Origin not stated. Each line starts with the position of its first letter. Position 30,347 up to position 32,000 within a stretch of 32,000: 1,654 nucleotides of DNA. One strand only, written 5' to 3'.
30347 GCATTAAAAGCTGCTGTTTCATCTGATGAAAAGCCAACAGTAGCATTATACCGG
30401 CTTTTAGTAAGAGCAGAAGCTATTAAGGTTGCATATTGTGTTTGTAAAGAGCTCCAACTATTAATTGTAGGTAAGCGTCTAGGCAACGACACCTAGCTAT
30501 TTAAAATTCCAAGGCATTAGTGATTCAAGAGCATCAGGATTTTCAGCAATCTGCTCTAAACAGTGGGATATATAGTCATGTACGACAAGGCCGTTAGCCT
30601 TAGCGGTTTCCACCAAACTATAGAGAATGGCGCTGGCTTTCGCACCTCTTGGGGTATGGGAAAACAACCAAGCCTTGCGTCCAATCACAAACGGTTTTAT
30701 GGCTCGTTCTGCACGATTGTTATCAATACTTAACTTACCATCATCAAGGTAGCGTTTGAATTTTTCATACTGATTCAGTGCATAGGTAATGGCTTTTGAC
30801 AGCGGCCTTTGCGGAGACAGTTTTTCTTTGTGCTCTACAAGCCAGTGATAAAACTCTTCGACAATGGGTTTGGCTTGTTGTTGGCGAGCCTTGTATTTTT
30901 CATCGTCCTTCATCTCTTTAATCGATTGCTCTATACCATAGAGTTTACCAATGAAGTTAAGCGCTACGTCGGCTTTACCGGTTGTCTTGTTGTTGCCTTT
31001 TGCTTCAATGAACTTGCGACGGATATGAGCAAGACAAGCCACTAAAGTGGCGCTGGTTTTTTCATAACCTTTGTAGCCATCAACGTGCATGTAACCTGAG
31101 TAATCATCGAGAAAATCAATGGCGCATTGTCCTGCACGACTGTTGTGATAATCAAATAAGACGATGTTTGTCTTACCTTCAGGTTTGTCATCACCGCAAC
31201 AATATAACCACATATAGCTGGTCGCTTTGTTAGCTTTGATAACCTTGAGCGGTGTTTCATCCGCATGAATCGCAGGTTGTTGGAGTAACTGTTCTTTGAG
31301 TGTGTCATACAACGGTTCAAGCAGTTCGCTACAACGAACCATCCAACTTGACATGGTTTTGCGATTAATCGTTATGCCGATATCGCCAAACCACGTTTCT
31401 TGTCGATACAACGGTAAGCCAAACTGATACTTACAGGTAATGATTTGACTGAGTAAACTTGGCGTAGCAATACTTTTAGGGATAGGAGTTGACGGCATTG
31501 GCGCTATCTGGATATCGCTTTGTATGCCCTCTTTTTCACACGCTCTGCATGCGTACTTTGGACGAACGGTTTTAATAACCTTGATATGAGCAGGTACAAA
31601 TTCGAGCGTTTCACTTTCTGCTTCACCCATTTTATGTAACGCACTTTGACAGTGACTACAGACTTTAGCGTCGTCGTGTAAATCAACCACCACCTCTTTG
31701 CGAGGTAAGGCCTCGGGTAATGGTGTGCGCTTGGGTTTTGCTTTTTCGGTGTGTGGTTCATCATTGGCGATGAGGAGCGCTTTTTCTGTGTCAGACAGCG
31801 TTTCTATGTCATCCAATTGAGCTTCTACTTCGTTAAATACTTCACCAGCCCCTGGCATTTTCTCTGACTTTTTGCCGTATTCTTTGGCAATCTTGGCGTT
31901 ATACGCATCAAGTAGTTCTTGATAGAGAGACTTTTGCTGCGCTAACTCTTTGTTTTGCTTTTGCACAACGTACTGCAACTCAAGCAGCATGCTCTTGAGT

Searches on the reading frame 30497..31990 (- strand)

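Call 52: search_protein_families(library=pfam, proteins=[window:30497-31990:-], max_evalue=0.001)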
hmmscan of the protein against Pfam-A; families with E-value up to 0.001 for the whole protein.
window:30497-31990:- (497 aa): 4 families
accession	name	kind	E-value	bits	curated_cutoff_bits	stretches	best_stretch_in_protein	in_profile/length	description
PF03050.20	DDE_Tnp_IS66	-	5.8e-103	344.6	23.1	1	172-451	1-283/284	Transposase IS66 family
PF13005.12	zf-IS66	-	1.9e-16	60.6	27.3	1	109-152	2-46/46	zinc-finger binding domain of transposase IS66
PF13817.11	DDE_Tnp_IS66_C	-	1.4e-10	41.6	30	1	458-494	1-39/39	IS66 C-terminal element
PF13007.12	LZ_Tnp_IS66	-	5.2e-08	33.9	22.9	1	35-100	11-71/71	Transposase C of IS166 homeodomain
